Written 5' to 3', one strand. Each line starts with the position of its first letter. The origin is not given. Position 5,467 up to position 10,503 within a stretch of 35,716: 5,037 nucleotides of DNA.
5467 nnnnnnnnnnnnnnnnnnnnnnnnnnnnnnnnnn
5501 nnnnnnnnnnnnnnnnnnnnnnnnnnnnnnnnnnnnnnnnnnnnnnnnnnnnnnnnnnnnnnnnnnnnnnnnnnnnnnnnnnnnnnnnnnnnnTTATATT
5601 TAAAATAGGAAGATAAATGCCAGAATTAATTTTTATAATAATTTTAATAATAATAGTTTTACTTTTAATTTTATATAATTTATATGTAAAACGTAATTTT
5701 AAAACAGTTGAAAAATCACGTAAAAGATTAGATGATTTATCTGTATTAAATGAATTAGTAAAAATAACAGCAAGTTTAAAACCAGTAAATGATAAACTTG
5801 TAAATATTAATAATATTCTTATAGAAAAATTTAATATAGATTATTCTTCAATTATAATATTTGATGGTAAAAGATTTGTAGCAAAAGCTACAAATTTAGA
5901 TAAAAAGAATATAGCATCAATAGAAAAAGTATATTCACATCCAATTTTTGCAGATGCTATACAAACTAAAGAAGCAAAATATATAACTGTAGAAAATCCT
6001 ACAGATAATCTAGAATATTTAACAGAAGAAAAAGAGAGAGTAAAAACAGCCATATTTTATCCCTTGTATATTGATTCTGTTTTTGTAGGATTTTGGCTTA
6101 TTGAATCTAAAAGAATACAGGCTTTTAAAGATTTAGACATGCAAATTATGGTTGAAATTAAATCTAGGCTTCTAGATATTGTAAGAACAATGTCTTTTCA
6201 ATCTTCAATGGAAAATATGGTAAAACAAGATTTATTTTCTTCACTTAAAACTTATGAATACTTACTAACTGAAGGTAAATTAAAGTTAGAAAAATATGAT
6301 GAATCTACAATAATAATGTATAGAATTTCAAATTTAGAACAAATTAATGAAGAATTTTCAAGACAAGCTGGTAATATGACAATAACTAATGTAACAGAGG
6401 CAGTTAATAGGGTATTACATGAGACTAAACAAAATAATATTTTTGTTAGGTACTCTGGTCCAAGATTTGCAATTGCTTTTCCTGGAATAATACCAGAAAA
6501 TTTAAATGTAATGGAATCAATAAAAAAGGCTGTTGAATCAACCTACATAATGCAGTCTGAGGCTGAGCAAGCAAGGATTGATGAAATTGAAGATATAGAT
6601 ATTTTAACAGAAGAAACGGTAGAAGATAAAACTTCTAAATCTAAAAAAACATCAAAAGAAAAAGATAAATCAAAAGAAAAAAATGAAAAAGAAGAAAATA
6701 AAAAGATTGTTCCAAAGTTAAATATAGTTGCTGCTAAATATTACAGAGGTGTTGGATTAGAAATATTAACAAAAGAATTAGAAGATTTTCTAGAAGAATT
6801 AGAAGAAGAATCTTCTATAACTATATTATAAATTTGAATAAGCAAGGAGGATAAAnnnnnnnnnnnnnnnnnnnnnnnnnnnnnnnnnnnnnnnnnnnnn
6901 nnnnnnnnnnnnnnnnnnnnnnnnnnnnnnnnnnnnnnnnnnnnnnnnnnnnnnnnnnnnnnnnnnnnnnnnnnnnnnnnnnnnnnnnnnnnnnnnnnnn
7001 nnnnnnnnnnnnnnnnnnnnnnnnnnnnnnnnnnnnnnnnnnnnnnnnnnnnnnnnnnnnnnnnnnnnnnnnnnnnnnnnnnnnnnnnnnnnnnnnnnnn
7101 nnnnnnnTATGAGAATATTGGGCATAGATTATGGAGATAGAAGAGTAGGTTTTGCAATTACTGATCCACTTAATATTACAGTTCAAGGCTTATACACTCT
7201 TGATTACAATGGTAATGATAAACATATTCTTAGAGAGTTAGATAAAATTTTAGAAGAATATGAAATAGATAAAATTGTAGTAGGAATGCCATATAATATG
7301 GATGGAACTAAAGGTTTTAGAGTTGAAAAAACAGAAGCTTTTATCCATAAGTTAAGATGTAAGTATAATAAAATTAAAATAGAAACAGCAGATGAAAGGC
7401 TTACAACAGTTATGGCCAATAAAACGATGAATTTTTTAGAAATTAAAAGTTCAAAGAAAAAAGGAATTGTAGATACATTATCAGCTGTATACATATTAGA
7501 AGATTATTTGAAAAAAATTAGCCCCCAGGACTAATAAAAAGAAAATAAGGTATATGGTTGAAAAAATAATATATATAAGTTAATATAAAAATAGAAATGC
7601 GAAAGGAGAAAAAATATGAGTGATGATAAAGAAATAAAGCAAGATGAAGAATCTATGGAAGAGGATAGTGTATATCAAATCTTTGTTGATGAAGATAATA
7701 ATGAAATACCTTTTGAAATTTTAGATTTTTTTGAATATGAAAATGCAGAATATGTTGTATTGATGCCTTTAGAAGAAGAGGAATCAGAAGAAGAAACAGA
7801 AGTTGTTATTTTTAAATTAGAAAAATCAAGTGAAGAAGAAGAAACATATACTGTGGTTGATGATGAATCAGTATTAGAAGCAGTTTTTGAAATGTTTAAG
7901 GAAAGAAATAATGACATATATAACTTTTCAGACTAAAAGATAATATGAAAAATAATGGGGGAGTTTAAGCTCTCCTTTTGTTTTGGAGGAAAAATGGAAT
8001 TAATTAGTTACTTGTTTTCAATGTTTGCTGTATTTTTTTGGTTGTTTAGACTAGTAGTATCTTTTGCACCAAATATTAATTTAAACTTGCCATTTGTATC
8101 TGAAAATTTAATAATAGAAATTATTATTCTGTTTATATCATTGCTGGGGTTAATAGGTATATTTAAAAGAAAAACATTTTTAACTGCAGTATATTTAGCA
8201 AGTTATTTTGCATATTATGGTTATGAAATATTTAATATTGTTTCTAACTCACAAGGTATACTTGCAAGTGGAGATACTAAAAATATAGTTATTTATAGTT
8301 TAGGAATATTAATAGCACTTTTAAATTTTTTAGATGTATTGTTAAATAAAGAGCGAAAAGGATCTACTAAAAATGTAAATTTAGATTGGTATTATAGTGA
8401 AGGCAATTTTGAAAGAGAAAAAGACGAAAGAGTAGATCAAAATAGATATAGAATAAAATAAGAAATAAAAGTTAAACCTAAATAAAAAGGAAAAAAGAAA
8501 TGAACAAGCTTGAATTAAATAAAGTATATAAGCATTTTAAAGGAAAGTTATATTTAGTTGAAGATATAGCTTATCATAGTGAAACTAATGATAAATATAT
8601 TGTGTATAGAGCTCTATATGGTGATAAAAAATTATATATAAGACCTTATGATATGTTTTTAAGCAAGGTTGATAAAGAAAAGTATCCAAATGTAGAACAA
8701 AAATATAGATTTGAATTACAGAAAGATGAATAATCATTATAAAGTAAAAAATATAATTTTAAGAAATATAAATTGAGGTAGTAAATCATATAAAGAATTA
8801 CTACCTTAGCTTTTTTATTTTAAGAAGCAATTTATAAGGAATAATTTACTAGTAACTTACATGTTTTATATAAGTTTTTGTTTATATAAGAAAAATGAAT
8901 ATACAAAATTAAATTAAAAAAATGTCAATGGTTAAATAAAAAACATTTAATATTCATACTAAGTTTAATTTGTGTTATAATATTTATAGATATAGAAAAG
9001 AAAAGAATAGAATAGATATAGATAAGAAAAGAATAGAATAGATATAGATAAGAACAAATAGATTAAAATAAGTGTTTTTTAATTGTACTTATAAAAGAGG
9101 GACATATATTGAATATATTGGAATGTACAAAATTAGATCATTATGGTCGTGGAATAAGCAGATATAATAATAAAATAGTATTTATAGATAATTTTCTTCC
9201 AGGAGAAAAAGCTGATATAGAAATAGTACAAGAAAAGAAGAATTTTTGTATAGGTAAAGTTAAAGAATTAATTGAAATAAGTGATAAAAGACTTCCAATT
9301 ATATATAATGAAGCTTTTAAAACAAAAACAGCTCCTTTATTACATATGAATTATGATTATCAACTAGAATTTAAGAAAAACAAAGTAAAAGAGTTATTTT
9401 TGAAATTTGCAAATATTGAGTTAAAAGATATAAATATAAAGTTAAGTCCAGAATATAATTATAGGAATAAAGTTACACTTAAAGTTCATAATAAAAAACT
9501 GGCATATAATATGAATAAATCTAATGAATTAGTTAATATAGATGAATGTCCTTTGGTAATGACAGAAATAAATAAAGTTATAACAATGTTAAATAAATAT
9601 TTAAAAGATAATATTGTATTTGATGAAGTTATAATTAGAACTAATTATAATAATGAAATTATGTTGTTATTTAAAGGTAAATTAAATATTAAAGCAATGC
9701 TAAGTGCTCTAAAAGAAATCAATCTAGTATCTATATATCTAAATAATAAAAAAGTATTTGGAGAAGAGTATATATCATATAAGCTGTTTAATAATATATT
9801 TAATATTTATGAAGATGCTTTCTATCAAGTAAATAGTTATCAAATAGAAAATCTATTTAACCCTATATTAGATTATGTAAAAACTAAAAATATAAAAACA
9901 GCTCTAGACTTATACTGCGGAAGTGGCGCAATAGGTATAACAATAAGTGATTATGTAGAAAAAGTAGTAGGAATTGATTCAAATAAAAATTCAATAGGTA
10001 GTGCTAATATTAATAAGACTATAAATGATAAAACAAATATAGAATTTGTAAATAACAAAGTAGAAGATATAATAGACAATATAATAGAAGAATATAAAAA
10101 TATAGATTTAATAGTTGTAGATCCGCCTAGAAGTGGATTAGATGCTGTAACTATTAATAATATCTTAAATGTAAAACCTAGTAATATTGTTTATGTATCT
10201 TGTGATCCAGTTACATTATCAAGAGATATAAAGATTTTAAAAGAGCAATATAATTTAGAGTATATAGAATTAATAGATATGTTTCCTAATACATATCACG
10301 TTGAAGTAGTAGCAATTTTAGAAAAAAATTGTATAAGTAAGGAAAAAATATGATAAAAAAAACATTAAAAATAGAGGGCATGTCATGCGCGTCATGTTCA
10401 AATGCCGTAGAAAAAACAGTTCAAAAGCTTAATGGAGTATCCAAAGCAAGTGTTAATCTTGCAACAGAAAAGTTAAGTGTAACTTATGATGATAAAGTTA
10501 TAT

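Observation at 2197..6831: Four-gene cassette of uncharacterised proteins built from degenerate positioning and signalling domains, inserted between scpB and ireB-ruvX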

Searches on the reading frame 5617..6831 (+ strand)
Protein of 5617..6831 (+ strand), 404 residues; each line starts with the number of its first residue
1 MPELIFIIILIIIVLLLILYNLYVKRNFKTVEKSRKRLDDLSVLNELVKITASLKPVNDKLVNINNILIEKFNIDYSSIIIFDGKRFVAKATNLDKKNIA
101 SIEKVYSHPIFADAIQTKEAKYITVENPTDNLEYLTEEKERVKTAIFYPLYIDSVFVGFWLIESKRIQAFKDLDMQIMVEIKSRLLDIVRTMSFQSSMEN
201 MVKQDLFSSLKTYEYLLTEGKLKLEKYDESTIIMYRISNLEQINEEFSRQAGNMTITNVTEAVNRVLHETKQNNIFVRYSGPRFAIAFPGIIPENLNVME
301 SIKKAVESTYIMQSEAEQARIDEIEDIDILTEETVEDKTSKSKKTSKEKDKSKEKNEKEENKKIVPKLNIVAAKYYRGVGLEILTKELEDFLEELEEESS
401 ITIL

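Call 3: search_protein_families(library=pfam, proteins=[window:5617-6831:+], max_evalue=1)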
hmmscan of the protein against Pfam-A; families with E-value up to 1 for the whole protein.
window:5617-6831:+ (404 aa): 6 families
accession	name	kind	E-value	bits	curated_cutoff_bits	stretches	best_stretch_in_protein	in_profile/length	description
PF00990.26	GGDEF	-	1.1e-06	28.9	23.8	1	226-319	29-120/161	Diguanylate cyclase, GGDEF domain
PF17831.6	PDH_E1_M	-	0.017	14.9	23.2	1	181-280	42-131/229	Pyruvate dehydrogenase E1 component middle domain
PF17329.7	DUF5367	-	0.06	14.1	25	0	147-202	13-69/98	Family of unknown function (DUF5367)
PF08292.18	RNA_pol_Rbc25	-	0.094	13.5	25.1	1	304-381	39-117/121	RNA polymerase III subunit Rpc25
PF06217.17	GAGA_bind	-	0.14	12.8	26.6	1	194-362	19-150/284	GAGA binding protein-like family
PF08475.15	Baculo_VP91_N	-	0.31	11.2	24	1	6-76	2-72/192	Viral capsid protein 91 N-terminal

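Call 4: search_protein_families(library=ncbifam, proteins=[window:5617-6831:+], max_evalue=1)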
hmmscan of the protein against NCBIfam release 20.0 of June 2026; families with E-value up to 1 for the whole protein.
window:5617-6831:+ (404 aa): 6 families
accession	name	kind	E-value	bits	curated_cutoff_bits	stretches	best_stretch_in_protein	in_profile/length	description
TIGR00254.1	GGDEF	domain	8.3e-08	32.1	37.4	1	221-321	28-126/168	diguanylate cyclase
NF045673.1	c-di-GMPRcptLapD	equivalog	4.8e-05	21.9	1020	1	223-311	260-350/647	cyclic di-GMP receptor LapD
NF038266.1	diguan_SiaD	equivalog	0.00087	18.7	290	1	219-315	114-209/252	biofilm regulation diguanylate cyclase SiaD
NF003192.0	PRK04164.1-3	equivalog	0.018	15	341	1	3-81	3-77/174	hypothetical protein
NF007599.0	PRK10245.1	equivalog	0.038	12.5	402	1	214-305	225-315/371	diguanylate cyclase AdrA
NF011298.0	PRK14710.1-3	equivalog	0.22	11.8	326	1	4-102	12-110/163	hypothetical protein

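Call 12: find_homologous_proteins(query=window:5617-6831:+)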
Query window:5617-6831:+ (404 aa): 208 proteins with E <= 0.001 among 8000 candidates; the best 120 are listed.
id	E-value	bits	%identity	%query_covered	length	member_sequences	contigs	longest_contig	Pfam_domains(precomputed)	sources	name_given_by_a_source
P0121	1.2e-246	835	100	100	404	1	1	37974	PF00990.27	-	-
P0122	5.7e-244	826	98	100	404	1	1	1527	PF00990.27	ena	-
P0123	2.8e-242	821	98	100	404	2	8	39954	PF00990.27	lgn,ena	-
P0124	4.4e-191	653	76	95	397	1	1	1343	PF00990.27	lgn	-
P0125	2.4e-180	617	72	100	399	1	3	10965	PF00990.27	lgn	-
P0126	6.8e-176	603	68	94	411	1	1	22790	PF00990.27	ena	-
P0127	3.1e-175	600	69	94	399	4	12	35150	PF00990.27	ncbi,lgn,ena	-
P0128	6.1e-173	593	69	95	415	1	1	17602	PF00990.27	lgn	-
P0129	4.4e-169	580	68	95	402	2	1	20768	-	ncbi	-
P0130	3.7e-168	577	70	95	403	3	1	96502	-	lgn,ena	-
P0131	9.8e-164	563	66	95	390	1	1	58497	PF00990.27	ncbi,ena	-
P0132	1.9e-155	535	64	95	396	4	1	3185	PF00990.27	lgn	-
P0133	2.3e-155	535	64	95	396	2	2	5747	PF00990.27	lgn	-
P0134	1.1e-136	474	97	58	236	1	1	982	-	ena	-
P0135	1.3e-117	411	52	94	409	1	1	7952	PF00990.27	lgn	-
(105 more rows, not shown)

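Call 24: predict_structure(alignment_id=A4)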
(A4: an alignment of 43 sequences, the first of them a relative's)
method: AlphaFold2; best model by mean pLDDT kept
length: 404 residues; sequences in the alignment: 43
mean_pLDDT: 81.4   pTM: 0.49
mean pLDDT of the five models: 81.4, 79.8, 79.1, 78.3, 77.5
residues with pLDDT >= 90: 148; 70-90: 196; 50-70: 24; < 50: 36
segments of 3 or more residues with pLDDT < 50: 325-360
pLDDT, mean of each block of 10 residues (from residue 1): 90 94 84 72 83 80 91 91 88 90 92 92 90 84 93 89 91 83 86 60 74 86 90 92 87 89 91 89 91 88 89 69 48 32 30 36 84 89 90 82 86
secondary structure, 60 per line:
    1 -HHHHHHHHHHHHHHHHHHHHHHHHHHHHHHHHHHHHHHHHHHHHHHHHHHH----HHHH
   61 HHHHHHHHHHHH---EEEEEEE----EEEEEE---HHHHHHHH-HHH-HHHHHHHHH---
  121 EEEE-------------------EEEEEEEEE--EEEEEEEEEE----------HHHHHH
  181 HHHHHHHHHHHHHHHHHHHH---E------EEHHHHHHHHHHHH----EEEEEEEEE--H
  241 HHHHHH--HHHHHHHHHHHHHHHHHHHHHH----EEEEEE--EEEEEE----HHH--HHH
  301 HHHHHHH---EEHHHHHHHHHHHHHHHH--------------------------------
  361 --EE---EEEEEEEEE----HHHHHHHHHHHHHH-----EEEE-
elements in order: H2-52 H57-72 E76-82 E87-92 H96-103 H109-117 E121-124 E144-152 E155-164 H175-200 H213-224 E229-237 H240-246 H249-270 E275-280 E283-288 H298-307 H313-328 E368-376 H381-394 E400-403

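Call 28: fold_search(model_id=the predicted structure, library=pdb)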
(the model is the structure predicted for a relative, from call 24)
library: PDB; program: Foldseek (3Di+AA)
matches with E <= 10: 1211; with E <= 0.001: 182
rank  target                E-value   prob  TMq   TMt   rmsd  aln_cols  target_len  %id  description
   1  5llw_B                1.8e-10  1.00  0.32  0.20  14.9       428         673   11  Bacteriophytochrome activated diguanylyl cyclase from Idiomarina species A28L (released 2017-03-15)
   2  4zmu_B                2.4e-10  1.00  0.33  0.40  17.8       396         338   13  Dcsbis, a diguanylate cyclase from Pseudomonas aeruginosa (released 2016-05-04)
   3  4zmu_A                3.7e-10  1.00  0.33  0.39  17.7       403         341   13  Dcsbis, a diguanylate cyclase from Pseudomonas aeruginosa (released 2016-05-04)
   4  9cmf_A                1.1e-09  1.00  0.33  0.18  19.4       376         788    9  Substrate bound DosP (released 2024-11-20)
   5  5llw_A                1.3e-09  1.00  0.32  0.20  16.3       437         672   11  Bacteriophytochrome activated diguanylyl cyclase from Idiomarina species A28L (released 2017-03-15)
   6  5llx_B                1.3e-09  1.00  0.32  0.21  19.9       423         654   11  Bacteriophytochrome activated diguanylyl cyclase from Idiomarina species A28L with GTP bound (released 2017-03-15)
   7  6et7_A                4.0e-09  1.00  0.32  0.21  16.3       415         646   12  Activated heterodimer of the bacteriophytochrome regulated diguanylyl cyclase variant - S505V A526V - from Idiomarina  (released 2018-06-13)
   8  9bkv_A                4.2e-09  1.00  0.35  0.19  15.1       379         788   10  DosP R97A bent form (released 2024-11-20)
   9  5llx_A                7.1e-09  1.00  0.33  0.21  16.0       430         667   11  Bacteriophytochrome activated diguanylyl cyclase from Idiomarina species A28L with GTP bound (released 2017-03-15)
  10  9bkv_B                8.5e-09  1.00  0.32  0.18  20.0       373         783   10  DosP R97A bent form (released 2024-11-20)
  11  6et7_B                3.8e-08  1.00  0.32  0.20  31.0       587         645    9  Activated heterodimer of the bacteriophytochrome regulated diguanylyl cyclase variant - S505V A526V - from Idiomarina  (released 2018-06-13)
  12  9bgv_A                5.1e-08  1.00  0.34  0.18  19.3       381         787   10  DosP R97A straight form (released 2024-11-20)
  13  9cdr_A                1.0e-07  1.00  0.34  0.18  18.5       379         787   10  DosP Apo straight form (released 2024-11-20)
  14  9ce0_B                2.3e-07  1.00  0.33  0.18  19.8       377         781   10  DosP Apo Bent form (released 2024-11-20)
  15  9g85_A                4.8e-07  1.00  0.34  0.31   6.1       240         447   11  Structure of Response regulator PleD in complex with c-diGMP and ppGpp (released 2025-08-06)
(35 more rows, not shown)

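Call 70: search_protein_families(library=padloc, proteins=[window:5617-6831:+], max_evalue=0.01)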
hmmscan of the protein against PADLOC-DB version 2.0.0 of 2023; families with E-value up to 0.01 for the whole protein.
window:5617-6831:+ (404 aa): 0 families

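Call 81: search_solved_structures(query=A4, max_evalue=1, show_alignments=1)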
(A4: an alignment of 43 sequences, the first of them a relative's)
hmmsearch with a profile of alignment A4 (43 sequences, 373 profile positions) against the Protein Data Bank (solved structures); distinct sequences matched with E-value up to 1: 52.
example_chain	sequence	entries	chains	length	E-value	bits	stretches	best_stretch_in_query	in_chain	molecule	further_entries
4zve_A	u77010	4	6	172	7.5e-11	44.6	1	231-315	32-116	Diguanylate cyclase DosC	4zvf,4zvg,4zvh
6zxm_A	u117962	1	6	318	8.8e-11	44.3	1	184-317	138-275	Putative GGDEF/response regulator receiver domain protein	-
6zxb_A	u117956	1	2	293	9.1e-11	44.3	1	184-317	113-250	Putative GGDEF/response regulator receiver domain protein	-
6zxc_A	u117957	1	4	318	1.1e-10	44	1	184-317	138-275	Putative GGDEF/response regulator receiver domain protein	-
4urs_A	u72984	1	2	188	1.3e-09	40.5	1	195-315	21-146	DIGUANYLATE CYCLASE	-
3ign_A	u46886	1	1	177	1.4e-09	40.4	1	212-318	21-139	Diguanylate cyclase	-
3i5c_A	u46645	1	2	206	3e-08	36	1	197-313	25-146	Fusion of General control protein GCN4 and WSPR response regulator protein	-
4urg_A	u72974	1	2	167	5.2e-08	35.2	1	207-316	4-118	DIGUANYLATE CYCLASE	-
4urq_U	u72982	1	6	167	6.8e-08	34.8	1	208-316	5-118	DIGUANYLATE CYCLASE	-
9p6j_A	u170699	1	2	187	9.2e-08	34.4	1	192-316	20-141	diguanylate cyclase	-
9t28_A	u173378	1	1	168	1e-07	34.3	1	213-313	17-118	diguanylate cyclase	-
3i5b_A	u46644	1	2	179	1e-07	34.3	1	213-313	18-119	WspR response regulator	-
3bre_A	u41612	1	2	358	1.2e-07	34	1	192-312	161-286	Probable two-component response regulator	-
8c05_A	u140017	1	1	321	4e-07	32.3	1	193-313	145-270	Sensor domain-containing diguanylate cyclase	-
6hbz_A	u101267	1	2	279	5.6e-07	31.8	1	200-312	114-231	GGDEF domain protein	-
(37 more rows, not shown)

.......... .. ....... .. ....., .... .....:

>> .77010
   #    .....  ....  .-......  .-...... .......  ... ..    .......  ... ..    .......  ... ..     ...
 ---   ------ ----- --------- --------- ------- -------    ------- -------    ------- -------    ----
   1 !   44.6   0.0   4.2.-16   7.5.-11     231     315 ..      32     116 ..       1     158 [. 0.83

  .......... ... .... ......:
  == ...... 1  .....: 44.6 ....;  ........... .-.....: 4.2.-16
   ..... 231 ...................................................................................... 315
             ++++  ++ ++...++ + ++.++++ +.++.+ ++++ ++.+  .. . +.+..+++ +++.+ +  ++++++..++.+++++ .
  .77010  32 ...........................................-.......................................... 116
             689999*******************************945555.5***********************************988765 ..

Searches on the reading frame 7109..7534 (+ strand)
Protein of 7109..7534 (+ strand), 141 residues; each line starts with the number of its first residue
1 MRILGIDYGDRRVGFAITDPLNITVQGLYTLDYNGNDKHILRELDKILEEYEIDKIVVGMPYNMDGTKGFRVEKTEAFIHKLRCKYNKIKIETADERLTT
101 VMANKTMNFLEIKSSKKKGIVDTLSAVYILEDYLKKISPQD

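Call 3: search_protein_families(library=pfam, proteins=[window:7109-7534:+], max_evalue=1)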
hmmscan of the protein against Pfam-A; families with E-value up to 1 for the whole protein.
window:7109-7534:+ (141 aa): 2 families
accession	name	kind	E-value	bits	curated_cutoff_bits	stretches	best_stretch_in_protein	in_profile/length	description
PF03652.20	RuvX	-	6.4e-40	137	29.2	1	1-135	1-133/134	Holliday junction resolvase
PF13829.11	DUF4191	-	0.21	11.3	30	1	42-106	143-202/219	Domain of unknown function (DUF4191)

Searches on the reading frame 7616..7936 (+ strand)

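Call 3: search_protein_families(library=pfam, proteins=[window:7616-7936:+], max_evalue=1)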
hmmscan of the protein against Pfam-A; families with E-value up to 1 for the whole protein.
window:7616-7936:+ (106 aa): 3 families
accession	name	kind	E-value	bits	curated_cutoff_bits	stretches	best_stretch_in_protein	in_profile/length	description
PF06949.16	DUF1292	-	6.1e-16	59.5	24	1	26-97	1-73/75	Protein of unknown function (DUF1292)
PF18033.7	SpuA_C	-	0.053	14.1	26.3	1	9-48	19-57/93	SpuA C-terminal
PF19083.5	DUF5774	-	0.17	12.5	25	1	24-89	45-111/123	Family of unknown function (DUF5774)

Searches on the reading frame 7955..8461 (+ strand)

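Call 3: search_protein_families(library=pfam, proteins=[window:7955-8461:+], max_evalue=1)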
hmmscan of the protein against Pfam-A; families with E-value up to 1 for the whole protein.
window:7955-8461:+ (168 aa): 1 family
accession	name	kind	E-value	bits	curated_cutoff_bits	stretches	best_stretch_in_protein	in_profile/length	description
PF11200.13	DUF2981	-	0.07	13.1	27.2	1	60-89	42-71/352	Protein of unknown function (DUF2981)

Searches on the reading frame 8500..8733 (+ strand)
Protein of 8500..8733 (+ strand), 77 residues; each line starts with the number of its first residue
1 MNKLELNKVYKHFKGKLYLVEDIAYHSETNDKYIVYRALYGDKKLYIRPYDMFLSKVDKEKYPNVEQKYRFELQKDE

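Call 3: search_protein_families(library=pfam, proteins=[window:8500-8733:+], max_evalue=1)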
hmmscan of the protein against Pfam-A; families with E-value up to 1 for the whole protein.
window:8500-8733:+ (77 aa): 1 family
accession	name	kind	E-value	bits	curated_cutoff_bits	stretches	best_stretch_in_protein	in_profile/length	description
PF07866.17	DUF1653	-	1e-23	83.9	23.5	1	9-72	2-61/62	Protein of unknown function (DUF1653)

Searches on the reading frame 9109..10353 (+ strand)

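Call 35: search_protein_families(library=pfam, proteins=[window:9109-10353:+], max_evalue=0.00001)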
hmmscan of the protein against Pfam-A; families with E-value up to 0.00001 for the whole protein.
window:9109-10353:+ (414 aa): 5 families
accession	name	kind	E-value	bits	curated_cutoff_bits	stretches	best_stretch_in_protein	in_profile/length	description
PF05958.17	tRNA_U5-meth_tr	-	3.2e-30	105.8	23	1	82-406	2-356/357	tRNA (Uracil-5-)-methyltransferase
PF13847.12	Methyltransf_31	-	3e-09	37.1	27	1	263-382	5-127/145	Methyltransferase domain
PF03602.21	Cons_hypoth95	-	3.5e-09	37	24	1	247-365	30-152/182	Conserved hypothetical protein 95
PF09445.16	Methyltransf_15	-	1.3e-07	31.7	22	1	263-346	2-86/165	RNA cap guanine-N2 methyltransferase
PF05175.20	MTS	-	3.2e-07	30.6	23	1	254-340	24-107/170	Methyltransferase small domain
